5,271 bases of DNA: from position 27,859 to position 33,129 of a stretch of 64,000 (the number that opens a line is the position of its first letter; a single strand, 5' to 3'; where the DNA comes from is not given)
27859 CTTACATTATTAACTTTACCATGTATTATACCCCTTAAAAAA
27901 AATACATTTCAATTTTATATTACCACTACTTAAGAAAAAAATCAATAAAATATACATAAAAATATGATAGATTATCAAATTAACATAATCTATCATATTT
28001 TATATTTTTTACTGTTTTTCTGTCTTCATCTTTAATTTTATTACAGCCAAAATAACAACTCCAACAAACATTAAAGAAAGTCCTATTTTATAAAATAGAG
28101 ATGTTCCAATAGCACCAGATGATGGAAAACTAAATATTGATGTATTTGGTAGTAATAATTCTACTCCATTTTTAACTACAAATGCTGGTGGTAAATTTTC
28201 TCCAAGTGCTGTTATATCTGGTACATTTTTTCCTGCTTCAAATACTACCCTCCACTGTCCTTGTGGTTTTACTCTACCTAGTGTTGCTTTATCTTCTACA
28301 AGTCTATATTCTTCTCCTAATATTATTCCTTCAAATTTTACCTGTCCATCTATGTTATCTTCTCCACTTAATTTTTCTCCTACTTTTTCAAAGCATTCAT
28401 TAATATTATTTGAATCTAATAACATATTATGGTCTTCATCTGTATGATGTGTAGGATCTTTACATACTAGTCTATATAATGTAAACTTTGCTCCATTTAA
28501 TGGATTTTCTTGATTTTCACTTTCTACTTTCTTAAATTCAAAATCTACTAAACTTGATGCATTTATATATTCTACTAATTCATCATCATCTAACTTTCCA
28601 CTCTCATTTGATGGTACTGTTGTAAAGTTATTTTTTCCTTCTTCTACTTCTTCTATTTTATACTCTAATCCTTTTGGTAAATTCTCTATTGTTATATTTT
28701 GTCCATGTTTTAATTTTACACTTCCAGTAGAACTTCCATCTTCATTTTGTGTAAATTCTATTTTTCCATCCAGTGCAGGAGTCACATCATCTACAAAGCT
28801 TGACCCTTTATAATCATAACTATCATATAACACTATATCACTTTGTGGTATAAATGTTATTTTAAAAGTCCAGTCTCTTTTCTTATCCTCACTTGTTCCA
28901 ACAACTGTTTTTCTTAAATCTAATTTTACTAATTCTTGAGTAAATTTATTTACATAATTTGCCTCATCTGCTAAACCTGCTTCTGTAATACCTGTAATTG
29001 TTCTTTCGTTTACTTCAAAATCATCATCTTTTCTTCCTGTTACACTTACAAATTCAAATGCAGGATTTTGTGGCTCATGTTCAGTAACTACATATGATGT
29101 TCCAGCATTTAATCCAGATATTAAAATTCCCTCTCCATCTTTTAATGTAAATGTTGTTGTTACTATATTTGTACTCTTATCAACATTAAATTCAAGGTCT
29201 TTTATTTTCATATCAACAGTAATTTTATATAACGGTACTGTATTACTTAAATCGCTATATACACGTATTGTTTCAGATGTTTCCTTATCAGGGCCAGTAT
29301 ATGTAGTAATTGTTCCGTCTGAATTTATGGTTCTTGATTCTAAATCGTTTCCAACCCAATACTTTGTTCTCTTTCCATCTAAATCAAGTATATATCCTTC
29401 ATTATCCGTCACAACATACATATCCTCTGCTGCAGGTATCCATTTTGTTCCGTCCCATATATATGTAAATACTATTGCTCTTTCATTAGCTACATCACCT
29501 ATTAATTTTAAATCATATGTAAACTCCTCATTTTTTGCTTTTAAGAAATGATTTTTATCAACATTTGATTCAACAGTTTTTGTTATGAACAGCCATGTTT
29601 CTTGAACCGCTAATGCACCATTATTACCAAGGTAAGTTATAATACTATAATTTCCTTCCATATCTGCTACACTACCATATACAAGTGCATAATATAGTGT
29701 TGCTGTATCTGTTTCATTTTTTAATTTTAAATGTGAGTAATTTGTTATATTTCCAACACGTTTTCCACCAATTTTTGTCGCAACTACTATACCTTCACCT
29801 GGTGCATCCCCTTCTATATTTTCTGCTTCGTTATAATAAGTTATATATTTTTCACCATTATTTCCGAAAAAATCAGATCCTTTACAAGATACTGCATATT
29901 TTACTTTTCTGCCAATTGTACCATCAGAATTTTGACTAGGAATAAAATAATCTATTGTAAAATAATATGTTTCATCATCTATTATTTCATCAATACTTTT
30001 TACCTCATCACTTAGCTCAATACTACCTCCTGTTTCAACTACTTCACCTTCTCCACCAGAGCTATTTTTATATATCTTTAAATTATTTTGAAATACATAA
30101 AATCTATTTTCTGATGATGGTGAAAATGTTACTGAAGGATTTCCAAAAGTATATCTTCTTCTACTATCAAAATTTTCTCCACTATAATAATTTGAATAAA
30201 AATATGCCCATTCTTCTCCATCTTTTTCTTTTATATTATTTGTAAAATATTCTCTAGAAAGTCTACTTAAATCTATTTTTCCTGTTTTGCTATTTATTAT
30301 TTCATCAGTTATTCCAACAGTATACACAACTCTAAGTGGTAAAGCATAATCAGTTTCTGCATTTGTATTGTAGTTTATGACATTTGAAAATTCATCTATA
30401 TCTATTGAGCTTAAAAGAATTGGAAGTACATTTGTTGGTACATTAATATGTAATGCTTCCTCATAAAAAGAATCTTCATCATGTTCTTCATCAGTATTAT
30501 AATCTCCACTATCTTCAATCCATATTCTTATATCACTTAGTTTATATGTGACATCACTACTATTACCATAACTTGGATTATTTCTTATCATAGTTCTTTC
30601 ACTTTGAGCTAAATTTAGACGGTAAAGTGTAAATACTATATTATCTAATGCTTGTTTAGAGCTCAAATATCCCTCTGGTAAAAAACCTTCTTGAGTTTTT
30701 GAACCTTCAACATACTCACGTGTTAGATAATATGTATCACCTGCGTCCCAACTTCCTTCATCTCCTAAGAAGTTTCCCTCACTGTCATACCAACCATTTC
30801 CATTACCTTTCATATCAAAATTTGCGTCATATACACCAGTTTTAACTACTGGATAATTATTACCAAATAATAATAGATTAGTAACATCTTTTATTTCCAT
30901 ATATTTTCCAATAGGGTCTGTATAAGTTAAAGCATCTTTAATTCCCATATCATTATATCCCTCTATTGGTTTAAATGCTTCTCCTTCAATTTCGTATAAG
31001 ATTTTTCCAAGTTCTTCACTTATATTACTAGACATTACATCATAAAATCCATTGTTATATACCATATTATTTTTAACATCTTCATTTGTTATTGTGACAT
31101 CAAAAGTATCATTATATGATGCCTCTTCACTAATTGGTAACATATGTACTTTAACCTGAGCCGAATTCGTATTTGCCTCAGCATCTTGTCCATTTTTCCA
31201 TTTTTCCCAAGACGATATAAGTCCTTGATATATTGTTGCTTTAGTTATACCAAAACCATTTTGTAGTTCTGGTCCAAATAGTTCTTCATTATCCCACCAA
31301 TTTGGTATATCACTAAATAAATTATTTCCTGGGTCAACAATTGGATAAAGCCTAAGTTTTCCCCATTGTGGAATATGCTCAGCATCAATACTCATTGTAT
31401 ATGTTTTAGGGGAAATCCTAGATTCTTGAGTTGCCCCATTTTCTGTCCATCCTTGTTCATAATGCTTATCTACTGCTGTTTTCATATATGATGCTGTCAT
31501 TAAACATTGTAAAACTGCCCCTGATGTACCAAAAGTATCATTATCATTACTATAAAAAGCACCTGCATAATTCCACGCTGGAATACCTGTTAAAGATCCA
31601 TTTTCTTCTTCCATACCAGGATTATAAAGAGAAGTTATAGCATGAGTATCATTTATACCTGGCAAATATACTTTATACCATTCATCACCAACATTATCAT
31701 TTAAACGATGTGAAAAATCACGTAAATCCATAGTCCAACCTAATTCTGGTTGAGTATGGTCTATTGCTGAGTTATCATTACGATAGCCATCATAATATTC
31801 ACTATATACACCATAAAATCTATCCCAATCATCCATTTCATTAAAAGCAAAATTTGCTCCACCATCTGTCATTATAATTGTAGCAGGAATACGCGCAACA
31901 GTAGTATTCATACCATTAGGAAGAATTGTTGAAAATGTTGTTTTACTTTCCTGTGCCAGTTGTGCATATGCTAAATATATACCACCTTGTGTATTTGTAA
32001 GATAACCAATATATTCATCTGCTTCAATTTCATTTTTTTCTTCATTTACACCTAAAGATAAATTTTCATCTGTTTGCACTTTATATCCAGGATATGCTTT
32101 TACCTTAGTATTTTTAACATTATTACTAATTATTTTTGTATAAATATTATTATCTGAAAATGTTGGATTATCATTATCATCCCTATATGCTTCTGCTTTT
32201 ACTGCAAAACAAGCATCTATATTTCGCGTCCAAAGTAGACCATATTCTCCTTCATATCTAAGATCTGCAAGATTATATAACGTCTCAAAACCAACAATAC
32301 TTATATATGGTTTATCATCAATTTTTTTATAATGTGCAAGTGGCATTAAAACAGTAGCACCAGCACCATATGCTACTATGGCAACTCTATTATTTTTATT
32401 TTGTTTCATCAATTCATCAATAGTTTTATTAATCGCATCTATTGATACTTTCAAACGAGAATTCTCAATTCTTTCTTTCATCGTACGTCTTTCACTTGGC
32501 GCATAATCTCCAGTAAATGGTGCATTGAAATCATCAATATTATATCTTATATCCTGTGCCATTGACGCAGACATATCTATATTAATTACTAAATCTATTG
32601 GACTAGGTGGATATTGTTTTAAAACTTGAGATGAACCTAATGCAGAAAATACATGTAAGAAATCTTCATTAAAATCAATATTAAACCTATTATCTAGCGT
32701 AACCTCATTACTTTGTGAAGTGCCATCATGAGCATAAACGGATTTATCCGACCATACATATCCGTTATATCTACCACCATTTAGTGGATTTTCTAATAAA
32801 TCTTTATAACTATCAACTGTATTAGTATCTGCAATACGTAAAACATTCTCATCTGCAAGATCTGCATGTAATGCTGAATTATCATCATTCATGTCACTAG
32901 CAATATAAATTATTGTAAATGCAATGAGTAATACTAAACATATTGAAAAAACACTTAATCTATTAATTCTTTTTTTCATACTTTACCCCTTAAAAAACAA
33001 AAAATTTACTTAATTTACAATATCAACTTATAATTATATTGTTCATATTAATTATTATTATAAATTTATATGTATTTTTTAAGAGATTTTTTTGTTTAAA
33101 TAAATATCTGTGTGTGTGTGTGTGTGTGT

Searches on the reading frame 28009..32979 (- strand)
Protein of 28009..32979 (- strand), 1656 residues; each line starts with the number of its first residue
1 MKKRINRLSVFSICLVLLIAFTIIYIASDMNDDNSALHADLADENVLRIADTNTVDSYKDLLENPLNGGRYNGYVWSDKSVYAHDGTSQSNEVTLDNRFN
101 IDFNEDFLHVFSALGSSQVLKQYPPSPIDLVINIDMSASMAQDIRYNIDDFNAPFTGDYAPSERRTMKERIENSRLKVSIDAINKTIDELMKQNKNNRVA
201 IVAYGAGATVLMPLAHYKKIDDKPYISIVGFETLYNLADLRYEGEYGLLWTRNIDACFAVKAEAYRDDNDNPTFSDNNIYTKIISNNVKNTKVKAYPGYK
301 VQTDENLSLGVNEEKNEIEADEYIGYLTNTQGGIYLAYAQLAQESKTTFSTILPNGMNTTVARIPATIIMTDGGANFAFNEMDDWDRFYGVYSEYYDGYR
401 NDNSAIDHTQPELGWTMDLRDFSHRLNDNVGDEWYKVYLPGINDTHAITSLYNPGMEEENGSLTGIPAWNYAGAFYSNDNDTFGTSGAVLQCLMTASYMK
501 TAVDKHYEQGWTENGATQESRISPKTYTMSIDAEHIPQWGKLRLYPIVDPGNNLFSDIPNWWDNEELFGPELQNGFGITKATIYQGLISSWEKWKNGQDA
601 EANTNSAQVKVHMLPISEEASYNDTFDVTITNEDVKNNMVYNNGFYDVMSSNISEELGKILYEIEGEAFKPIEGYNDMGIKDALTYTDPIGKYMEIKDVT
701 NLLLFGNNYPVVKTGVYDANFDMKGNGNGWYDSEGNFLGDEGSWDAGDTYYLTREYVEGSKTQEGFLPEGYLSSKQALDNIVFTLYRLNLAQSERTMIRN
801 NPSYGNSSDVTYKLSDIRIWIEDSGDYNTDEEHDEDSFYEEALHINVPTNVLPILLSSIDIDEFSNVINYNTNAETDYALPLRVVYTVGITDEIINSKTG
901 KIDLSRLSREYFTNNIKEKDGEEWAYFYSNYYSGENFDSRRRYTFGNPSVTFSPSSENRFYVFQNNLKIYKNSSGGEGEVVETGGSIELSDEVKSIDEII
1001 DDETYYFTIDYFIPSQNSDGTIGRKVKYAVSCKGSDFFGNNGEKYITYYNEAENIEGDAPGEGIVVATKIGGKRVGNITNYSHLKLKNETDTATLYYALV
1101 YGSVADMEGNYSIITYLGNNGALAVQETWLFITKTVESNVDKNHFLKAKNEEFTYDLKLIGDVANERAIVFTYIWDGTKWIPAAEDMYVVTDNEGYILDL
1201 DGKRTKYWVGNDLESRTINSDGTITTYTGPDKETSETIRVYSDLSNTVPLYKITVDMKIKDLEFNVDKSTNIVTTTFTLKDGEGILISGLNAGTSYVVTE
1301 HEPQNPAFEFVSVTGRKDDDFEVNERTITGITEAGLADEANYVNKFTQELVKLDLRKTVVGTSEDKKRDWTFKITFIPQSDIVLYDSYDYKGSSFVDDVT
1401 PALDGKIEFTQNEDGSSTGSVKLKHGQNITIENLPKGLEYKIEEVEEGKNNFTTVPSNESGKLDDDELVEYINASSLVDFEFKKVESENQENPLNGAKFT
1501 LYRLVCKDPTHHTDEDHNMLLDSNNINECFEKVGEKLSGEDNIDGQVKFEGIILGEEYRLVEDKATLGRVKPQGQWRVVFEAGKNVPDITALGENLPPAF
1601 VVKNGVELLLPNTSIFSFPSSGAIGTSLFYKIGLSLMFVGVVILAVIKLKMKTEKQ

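Call 7: search_protein_families(library=pfam, proteins=[window:28009-32979:-])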
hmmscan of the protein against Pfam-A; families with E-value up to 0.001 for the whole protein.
window:28009-32979:- (1656 aa): 3 families
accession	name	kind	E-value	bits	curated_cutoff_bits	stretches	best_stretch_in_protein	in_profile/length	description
PF24547.1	DUF7601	-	2.9e-21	76.6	27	2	1352-1473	2-114/116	Domain of unknown function (DUF7601)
PF17802.7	SpaA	-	9.3e-13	48.6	23.1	1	1480-1590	3-86/91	Prealbumin-like fold domain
PF19407.5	DUF5979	-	1e-07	32.9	25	0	1268-1346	31-103/104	Domain of unknown function (DUF5979)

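Call 13: find_encoding_contigs(protein=window:28009-32979:-, flank=3000, max_places=10)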
Protein window:28009-32979:- (1656 aa): no gene with exactly this product is on record in the collection.

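Call 18: find_homologous_proteins(query=window:28009-32979:-)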
Query window:28009-32979:- (1656 aa): 77 proteins with E <= 0.001 among 8000 candidates.
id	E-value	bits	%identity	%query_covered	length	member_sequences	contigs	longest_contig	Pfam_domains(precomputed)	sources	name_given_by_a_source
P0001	0.0e+0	1991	61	79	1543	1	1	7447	PF24547.2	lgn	-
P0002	0.0e+0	1991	59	85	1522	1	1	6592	-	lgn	-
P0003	0.0e+0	1280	42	73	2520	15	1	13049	PF19407.6,PF24547.2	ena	-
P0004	1.4e-290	986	37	99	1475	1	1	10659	PF24547.2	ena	-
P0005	9.3e-261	887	42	68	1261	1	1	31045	-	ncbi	-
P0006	1.1e-259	883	42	68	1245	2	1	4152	-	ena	-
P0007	4.7e-235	802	32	51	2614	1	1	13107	PF19407.6,PF24547.2,PF00092.35,PF13519.13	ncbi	-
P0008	9.1e-232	791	41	58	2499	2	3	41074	PF19407.6,PF24547.2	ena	-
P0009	1.5e-230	787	40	59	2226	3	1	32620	PF19407.6,PF24547.2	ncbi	-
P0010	6.7e-222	758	31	74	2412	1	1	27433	PF19407.6,PF24547.2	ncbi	-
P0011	4.4e-220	752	39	56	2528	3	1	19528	PF19407.6,PF24547.2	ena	-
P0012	7.9e-220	751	41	58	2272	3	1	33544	PF19407.6,PF24547.2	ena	-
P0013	3.1e-217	743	41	59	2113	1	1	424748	PF13519.13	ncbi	-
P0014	9.7e-215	734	30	75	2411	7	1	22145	PF25059.2,PF19407.6,PF24547.2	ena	-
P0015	9.3e-212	724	31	35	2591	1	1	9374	PF19407.6,PF24547.2,PF13519.13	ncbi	-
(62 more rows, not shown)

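Call 20: find_encoding_contigs(protein=P0001, flank=5000, max_places=5)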
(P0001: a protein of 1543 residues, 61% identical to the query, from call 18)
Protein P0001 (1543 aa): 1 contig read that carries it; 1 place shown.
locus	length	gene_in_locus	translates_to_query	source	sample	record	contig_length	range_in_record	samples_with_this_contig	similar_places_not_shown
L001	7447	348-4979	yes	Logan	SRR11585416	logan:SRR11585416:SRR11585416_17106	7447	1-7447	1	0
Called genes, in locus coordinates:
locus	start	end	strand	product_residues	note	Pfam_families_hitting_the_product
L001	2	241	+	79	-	?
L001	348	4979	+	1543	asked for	PF24547:DUF7601 (faint)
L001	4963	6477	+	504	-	PF17802:SpaA, PF00746:Gram_pos_anchor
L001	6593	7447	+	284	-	PF04203:Sortase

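Call 21: find_encoding_contigs(protein=P0002, flank=5000, max_places=5)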
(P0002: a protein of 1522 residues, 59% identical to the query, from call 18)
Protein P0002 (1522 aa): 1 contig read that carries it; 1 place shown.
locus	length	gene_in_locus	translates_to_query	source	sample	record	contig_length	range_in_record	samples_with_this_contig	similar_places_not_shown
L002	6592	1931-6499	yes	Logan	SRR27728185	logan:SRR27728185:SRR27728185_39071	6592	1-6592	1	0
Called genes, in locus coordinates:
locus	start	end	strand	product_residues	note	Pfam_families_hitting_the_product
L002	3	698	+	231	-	?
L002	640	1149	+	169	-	-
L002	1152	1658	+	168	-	PF04167:DUF402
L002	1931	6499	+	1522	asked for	-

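Call 24: find_related_loci(query=window:28009-32979:-, collection=genome_contigs, flank=8000)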
Query window:28009-32979:- (1656 aa) in genome_contigs; peptide patterns used: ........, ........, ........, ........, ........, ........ (x = any residue, [..] = any of these).
27 stretches matched a pattern, but none encodes a relative of the query by tblastn (E <= 1e-3).

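Call 31: find_related_loci(query=window:28009-32979:-, collection=metagenome_contigs, flank=6000)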
Query window:28009-32979:- (1656 aa) in metagenome_contigs; peptide patterns used: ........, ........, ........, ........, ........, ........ (x = any residue, [..] = any of these).
71 stretches matched a pattern, but none encodes a relative of the query by tblastn (E <= 1e-3).

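Call 45: find_encoding_contigs(protein=P0004, flank=3000, max_places=3)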
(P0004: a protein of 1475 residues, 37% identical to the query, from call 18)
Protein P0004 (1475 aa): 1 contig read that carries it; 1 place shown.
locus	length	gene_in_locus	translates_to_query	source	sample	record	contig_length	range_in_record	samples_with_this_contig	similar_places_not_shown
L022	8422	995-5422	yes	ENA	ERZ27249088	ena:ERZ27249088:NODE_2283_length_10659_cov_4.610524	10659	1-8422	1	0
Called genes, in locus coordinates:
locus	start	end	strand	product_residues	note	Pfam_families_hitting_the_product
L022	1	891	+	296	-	?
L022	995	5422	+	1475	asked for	PF24547:DUF7601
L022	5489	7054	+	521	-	PF16569:GramPos_pilinBB (weak), PF17802:SpaA, PF00746:Gram_pos_anchor (faint)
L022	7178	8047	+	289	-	PF04203:Sortase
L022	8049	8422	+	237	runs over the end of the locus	PF04203:Sortase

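Call 46: find_encoding_contigs(protein=P0003, flank=3000, max_places=3)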
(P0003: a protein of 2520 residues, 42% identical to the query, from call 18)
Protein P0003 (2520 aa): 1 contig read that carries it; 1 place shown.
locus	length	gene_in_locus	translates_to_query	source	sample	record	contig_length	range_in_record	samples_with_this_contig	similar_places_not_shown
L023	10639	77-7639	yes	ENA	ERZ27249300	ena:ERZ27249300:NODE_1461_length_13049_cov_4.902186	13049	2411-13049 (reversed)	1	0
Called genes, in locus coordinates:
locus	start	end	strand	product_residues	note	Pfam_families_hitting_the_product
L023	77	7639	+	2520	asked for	PF19407:DUF5979 (faint), PF24547:DUF7601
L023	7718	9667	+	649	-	PF00270:DEAD (weak), PF04851:ResIII, PF17757:UvrB_inter, PF27431:UvrB_3rd, PF00271:Helicase_C, PF12344:UvrB, PF02151:UVR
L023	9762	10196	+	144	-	PF04020:Phage_holin_4_2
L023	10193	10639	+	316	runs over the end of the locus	PF01790:LGT, PF04103:CD20 (weak)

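Call 47: find_encoding_contigs(protein=P0005, flank=6000, max_places=3)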
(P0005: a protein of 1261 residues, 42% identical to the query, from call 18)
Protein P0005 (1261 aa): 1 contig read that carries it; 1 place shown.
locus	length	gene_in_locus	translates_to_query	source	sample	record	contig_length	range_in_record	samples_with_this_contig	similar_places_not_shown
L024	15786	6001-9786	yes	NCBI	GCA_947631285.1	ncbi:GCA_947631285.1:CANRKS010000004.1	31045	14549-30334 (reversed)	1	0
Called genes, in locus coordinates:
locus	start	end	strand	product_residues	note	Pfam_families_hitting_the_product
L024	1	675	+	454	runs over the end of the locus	PF14691:Fer4_20, PF01946:Thi4 (faint), PF01494:FAD_binding_3 (faint), PF03486:HI0933_like (faint), PF07992:Pyr_redox_2, PF13450:NAD_binding_8 (weak), PF13738:Pyr_redox_3 (weak), PF00070:Pyr_redox (weak), +2 more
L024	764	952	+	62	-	-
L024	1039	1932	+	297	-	PF02655:ATP-grasp_3 (faint), PF08443:RimK (faint)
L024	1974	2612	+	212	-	PF02390:Methyltransf_4, PF13847:Methyltransf_31 (weak), PF13649:Methyltransf_25 (weak)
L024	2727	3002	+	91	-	-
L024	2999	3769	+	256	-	PF00293:NUDIX, PF21906:WHD_NrtR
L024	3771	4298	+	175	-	PF00293:NUDIX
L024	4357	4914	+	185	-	PF01694:Rhomboid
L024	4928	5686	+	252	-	PF02578:Cu-oxidase_4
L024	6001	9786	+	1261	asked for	-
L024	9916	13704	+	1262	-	PF00092:VWA (faint), PF13519:VWA_2 (faint)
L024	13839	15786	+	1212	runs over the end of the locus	-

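Call 50: find_encoding_contigs(protein=P0013, flank=6000, max_places=3)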
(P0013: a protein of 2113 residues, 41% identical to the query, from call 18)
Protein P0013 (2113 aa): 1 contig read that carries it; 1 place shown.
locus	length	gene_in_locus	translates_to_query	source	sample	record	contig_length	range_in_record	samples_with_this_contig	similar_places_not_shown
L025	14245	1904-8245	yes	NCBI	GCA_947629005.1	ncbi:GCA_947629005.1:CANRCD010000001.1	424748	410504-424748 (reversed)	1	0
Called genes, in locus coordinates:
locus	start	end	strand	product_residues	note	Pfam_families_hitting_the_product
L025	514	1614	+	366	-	PF14659:Phage_int_SAM_3, PF00589:Phage_integrase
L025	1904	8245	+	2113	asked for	PF13519:VWA_2 (faint)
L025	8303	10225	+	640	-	PF17802:SpaA (weak)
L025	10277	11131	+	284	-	PF04203:Sortase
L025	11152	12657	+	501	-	-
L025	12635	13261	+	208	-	PF04203:Sortase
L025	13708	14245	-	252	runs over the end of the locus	PF07883:Cupin_2 (faint), PF12833:HTH_18, PF00165:HTH_AraC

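Call 51: find_encoding_contigs(protein=P0009, flank=6000, max_places=3)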
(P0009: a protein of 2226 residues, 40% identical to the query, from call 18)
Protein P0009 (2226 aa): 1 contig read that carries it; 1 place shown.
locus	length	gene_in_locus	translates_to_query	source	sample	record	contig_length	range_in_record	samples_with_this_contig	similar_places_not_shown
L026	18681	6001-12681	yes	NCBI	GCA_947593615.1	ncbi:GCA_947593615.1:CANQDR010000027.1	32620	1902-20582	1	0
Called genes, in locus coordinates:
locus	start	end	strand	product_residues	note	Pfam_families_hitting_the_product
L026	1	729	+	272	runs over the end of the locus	PF01061:ABC2_membrane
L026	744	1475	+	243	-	PF00005:ABC_tran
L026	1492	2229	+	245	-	PF01128:IspD, PF12804:NTP_transf_3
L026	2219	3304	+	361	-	PF01073:3Beta_HSD, PF01370:Epimerase, PF16363:GDP_Man_Dehyd, PF07993:NAD_binding_4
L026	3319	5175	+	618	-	PF01370:Epimerase, PF04991:LicD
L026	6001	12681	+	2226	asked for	PF24547:DUF7601, PF19407:DUF5979 (weak), PF24547:DUF7601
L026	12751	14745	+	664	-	PF16569:GramPos_pilinBB (faint), PF17802:SpaA (faint)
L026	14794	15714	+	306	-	PF04203:Sortase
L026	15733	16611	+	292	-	PF04203:Sortase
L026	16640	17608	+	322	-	PF17802:SpaA (faint), PF05738:Cna_B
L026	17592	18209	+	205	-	PF04203:Sortase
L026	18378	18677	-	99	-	PF01740:STAS, PF13466:STAS_2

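Call 52: find_encoding_contigs(protein=P0008, flank=6000, max_places=3)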
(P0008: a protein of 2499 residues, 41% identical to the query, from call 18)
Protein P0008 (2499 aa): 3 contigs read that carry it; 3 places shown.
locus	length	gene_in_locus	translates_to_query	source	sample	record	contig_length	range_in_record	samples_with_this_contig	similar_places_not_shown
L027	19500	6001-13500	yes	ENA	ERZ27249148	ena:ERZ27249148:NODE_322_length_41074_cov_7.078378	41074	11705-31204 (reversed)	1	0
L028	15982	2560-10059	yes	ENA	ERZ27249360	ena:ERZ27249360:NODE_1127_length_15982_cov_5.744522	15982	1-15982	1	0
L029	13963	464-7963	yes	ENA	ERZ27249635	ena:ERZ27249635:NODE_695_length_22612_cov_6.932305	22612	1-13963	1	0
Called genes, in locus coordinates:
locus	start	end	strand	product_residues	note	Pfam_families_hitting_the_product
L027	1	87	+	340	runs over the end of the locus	PF08239:SH3_3, PF06725:3D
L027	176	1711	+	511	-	PF08486:SpoIID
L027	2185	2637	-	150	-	PF13408:Zn_ribbon_recom (faint)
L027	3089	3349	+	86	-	PF13683:rve_3, PF13333:rve_2 (weak)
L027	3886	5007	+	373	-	PF14659:Phage_int_SAM_3, PF00589:Phage_integrase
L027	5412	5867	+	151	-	-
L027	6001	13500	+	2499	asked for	PF19407:DUF5979 (faint), PF24547:DUF7601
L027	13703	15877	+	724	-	PF17802:SpaA (faint), PF16569:GramPos_pilinBB (faint)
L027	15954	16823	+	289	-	PF04203:Sortase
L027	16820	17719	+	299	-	PF04203:Sortase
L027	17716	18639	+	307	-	PF17802:SpaA (faint), PF16570:GramPos_pilinD3 (weak), PF05738:Cna_B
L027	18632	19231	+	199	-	PF04203:Sortase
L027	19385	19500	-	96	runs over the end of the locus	-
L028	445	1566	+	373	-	PF14659:Phage_int_SAM_3, PF00589:Phage_integrase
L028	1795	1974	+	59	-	-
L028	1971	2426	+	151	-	-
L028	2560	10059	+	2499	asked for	PF19407:DUF5979 (faint), PF24547:DUF7601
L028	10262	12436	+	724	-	PF17802:SpaA (faint), PF16569:GramPos_pilinBB (faint)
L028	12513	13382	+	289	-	PF04203:Sortase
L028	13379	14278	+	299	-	PF04203:Sortase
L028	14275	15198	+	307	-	PF17802:SpaA (faint), PF16570:GramPos_pilinD3 (weak), PF05738:Cna_B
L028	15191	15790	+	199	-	PF04203:Sortase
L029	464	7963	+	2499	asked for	PF19407:DUF5979 (faint), PF24547:DUF7601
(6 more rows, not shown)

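Call 61: find_encoding_contigs(protein=P0006, flank=3000, max_places=5)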
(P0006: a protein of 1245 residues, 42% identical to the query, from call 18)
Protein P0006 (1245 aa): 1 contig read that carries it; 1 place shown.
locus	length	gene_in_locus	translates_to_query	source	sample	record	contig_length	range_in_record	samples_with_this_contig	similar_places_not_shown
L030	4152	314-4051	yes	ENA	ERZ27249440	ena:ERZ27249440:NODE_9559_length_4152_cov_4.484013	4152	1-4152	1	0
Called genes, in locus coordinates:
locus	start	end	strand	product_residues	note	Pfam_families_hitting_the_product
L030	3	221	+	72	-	?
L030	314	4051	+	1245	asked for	-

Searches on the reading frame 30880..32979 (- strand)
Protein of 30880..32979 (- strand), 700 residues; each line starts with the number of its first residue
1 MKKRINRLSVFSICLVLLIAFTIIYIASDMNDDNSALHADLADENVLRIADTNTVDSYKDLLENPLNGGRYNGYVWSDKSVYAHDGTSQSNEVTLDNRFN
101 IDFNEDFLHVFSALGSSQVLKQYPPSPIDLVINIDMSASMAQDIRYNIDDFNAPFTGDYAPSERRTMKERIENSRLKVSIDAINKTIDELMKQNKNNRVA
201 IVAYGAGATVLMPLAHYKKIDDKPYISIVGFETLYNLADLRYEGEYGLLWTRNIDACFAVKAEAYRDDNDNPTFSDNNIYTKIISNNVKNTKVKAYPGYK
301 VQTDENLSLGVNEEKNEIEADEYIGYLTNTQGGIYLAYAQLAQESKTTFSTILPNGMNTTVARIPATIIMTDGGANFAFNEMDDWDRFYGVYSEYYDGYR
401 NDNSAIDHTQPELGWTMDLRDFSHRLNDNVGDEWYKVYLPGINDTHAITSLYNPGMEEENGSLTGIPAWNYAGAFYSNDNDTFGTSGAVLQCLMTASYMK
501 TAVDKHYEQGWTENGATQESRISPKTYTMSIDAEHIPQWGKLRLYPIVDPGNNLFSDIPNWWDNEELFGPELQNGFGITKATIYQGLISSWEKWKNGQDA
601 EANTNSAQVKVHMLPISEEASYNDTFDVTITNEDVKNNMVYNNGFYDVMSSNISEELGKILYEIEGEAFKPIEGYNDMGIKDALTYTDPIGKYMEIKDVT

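Call 68: search_protein_families(library=pfam, proteins=[window:30880-32979:-], max_evalue=1)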
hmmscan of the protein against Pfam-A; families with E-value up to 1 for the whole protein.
window:30880-32979:- (700 aa): 2 families
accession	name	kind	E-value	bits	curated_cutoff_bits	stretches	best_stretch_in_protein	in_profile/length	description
PF13519.12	VWA_2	-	0.0011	20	27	1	131-215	2-56/107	von Willebrand factor type A domain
PF00092.34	VWA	-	0.043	14.5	23.8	1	171-220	12-61/174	von Willebrand factor type A domain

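Call 69: search_solved_structures(query=window:30880-32979:-, max_evalue=1)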
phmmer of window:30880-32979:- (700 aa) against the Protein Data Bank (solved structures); distinct sequences matched with E-value up to 1: 1.
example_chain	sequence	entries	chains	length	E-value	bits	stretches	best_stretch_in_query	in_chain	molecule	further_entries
1rp3_B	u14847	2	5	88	0.086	14.4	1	586-652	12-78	anti sigma factor FlgM | anti-sigma factor FlgM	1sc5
